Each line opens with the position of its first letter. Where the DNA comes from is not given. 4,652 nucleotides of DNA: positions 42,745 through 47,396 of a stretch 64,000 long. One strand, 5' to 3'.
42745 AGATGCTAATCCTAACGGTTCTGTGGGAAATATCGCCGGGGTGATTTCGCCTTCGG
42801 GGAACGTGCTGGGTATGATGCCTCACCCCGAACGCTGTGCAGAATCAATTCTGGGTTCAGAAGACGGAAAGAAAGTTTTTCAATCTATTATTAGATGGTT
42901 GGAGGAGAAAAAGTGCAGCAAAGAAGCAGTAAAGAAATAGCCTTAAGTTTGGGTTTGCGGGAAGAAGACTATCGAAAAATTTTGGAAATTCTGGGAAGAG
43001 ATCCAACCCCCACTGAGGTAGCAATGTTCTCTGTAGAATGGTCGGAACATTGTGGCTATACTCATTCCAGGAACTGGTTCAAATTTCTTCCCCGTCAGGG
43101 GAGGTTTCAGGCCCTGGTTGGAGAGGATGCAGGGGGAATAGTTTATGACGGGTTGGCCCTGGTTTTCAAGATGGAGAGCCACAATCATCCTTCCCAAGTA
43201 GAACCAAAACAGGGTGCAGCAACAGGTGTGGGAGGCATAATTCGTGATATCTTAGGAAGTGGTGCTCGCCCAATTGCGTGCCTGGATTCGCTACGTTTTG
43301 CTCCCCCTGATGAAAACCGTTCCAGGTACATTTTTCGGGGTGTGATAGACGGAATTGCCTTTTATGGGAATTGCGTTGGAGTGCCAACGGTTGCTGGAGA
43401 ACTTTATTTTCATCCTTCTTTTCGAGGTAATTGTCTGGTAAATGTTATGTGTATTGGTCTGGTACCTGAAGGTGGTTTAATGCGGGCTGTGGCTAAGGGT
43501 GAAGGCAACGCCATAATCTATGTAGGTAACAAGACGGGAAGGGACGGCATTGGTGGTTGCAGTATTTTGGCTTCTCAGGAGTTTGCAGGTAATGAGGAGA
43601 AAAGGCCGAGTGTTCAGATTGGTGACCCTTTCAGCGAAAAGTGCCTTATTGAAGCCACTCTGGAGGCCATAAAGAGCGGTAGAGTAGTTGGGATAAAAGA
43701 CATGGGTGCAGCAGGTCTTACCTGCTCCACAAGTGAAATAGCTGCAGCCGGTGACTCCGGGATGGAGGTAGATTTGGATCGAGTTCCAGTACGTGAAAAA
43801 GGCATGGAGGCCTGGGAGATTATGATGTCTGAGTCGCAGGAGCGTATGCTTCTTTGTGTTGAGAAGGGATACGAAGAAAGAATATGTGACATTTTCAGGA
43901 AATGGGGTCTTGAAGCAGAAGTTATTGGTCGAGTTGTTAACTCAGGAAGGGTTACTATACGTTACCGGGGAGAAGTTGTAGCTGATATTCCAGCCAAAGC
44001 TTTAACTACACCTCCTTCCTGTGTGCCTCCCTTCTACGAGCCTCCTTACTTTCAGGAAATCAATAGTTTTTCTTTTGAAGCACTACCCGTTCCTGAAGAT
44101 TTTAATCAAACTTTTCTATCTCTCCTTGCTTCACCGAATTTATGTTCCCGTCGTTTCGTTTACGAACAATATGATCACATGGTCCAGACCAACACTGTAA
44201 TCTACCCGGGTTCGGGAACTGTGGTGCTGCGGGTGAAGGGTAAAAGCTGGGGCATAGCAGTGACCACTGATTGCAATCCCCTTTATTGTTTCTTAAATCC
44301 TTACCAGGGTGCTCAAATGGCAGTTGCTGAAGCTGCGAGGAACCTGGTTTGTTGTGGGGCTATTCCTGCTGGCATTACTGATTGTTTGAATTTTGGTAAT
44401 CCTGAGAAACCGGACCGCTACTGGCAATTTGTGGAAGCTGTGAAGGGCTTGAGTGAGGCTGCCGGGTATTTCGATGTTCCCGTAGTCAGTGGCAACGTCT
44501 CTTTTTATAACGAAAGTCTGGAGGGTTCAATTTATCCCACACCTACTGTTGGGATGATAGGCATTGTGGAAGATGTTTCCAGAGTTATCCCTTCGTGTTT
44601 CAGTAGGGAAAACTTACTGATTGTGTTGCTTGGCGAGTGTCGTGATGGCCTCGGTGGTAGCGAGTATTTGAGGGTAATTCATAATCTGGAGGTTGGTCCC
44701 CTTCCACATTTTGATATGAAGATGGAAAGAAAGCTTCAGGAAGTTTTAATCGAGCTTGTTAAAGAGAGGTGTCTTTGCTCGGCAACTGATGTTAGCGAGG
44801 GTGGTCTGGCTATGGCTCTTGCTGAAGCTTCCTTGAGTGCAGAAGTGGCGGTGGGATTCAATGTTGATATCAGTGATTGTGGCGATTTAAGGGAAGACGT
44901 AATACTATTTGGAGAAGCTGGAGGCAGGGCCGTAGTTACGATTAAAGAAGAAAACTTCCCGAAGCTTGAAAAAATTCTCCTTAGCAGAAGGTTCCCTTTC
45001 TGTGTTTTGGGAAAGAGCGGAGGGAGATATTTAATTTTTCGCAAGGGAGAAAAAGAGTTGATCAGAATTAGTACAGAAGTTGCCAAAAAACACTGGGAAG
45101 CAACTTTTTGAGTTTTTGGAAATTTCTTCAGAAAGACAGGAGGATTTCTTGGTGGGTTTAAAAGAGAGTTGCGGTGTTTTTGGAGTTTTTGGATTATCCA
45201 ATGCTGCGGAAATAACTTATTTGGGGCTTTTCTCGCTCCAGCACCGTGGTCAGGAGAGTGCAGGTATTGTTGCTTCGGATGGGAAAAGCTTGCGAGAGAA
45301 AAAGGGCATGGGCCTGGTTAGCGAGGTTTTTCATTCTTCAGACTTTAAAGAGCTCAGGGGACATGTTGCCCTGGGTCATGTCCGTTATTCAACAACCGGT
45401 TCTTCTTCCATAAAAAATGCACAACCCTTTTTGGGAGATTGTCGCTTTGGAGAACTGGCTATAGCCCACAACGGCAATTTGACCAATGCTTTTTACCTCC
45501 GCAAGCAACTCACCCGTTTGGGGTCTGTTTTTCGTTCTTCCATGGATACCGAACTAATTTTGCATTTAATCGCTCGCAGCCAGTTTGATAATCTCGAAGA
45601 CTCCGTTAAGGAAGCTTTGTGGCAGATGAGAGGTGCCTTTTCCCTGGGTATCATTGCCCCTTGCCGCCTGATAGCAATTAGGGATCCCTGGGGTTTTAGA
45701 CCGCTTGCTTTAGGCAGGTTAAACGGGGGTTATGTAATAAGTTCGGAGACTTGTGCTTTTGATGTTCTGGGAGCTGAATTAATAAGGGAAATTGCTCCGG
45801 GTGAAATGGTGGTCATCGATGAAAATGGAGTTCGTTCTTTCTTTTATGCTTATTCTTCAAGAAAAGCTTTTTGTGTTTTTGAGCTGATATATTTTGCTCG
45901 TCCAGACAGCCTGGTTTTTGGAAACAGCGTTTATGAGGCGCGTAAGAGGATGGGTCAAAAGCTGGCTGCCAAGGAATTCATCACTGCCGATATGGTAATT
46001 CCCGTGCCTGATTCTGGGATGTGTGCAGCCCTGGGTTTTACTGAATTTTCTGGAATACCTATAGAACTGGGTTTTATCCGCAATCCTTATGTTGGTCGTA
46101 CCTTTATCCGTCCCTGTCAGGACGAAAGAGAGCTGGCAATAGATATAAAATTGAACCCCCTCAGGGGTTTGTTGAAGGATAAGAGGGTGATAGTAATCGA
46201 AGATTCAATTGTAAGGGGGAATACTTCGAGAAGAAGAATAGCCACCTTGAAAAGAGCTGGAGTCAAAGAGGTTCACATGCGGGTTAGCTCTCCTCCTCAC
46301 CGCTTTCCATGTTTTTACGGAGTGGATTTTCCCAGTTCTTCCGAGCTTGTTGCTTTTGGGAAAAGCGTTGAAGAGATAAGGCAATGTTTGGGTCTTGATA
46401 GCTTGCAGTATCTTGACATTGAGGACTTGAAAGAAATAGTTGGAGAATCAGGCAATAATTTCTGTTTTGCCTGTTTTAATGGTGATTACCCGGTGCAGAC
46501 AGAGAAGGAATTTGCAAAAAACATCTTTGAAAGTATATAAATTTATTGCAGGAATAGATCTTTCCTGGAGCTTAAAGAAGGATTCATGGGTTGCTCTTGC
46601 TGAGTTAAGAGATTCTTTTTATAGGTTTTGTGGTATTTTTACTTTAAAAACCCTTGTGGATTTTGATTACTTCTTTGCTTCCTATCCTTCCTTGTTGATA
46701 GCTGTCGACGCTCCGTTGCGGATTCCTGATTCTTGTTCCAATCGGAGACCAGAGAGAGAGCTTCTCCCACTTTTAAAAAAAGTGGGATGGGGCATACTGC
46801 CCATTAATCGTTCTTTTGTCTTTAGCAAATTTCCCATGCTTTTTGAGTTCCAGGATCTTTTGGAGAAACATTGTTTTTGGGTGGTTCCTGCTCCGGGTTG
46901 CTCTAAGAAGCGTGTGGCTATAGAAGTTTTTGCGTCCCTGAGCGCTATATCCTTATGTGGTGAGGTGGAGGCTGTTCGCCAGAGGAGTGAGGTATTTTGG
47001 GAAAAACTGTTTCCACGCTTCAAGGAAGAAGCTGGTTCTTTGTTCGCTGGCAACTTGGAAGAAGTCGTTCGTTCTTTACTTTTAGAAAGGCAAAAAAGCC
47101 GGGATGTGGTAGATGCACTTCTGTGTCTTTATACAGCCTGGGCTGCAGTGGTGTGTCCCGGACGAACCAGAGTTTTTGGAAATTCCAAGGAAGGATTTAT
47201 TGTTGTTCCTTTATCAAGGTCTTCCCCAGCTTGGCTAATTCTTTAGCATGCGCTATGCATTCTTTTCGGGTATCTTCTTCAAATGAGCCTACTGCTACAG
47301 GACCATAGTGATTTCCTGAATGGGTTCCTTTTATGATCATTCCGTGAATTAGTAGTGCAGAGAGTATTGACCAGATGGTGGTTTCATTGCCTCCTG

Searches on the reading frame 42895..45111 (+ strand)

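Call 9: search_protein_families(library=pfam, proteins=[window:42895-45111:+], max_evalue=0.00001)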
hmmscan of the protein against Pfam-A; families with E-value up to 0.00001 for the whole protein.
window:42895-45111:+ (738 aa): 3 families
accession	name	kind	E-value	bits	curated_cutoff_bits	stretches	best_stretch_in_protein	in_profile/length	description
PF02769.27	AIRS_C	-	1.7e-54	184.6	23.1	2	203-357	2-155/156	AIR synthase related protein, C-terminal domain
PF00586.29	AIRS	-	7.3e-50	168.5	24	2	443-558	5-112/112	AIR synthase related protein, N-terminal domain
PF18072.6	FGAR-AT_linker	-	1.7e-11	44.9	26.6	1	15-55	6-49/50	Formylglycinamide ribonucleotide amidotransferase linker domain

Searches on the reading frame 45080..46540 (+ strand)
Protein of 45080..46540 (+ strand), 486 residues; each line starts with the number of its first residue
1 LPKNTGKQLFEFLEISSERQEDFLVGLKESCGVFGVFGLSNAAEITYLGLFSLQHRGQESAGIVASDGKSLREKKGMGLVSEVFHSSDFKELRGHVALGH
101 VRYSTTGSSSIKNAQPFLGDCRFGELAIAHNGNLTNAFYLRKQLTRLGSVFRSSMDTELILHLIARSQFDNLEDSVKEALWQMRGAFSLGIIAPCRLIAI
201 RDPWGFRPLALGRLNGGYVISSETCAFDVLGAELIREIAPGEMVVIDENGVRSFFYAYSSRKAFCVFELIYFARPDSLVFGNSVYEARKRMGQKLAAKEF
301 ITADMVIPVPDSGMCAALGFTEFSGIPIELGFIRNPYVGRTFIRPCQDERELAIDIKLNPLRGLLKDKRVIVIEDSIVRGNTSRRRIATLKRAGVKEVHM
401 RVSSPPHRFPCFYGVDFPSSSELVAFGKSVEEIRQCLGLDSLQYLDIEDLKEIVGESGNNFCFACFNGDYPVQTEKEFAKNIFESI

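Call 9: search_protein_families(library=pfam, proteins=[window:45080-46540:+], max_evalue=0.00001)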
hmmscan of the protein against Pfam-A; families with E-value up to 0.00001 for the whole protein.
window:45080-46540:+ (486 aa): 2 families
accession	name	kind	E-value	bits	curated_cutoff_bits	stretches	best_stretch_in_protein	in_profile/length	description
PF13522.11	GATase_6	-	7.2e-19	68.5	27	1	93-223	9-130/130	Glutamine amidotransferase domain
PF13537.11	GATase_7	-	1.7e-17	64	25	1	108-227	7-121/123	Glutamine amidotransferase domain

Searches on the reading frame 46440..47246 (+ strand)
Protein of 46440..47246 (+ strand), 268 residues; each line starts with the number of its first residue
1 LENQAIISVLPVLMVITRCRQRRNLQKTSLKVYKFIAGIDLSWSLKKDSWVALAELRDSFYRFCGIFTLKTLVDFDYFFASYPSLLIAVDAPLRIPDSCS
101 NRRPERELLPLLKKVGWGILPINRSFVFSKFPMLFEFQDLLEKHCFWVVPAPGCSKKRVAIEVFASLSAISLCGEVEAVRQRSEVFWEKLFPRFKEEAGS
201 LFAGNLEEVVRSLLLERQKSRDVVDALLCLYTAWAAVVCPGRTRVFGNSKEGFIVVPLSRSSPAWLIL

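Call 31: search_protein_families(library=pfam, proteins=[window:46440-47246:+], max_evalue=0.00001)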
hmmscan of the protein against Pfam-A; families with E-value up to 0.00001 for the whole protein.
window:46440-47246:+ (268 aa): 1 family
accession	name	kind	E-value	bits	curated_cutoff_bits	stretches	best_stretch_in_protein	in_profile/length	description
PF04250.19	DUF429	-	4.2e-10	40.2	23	1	38-247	1-209/214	Protein of unknown function (DUF429)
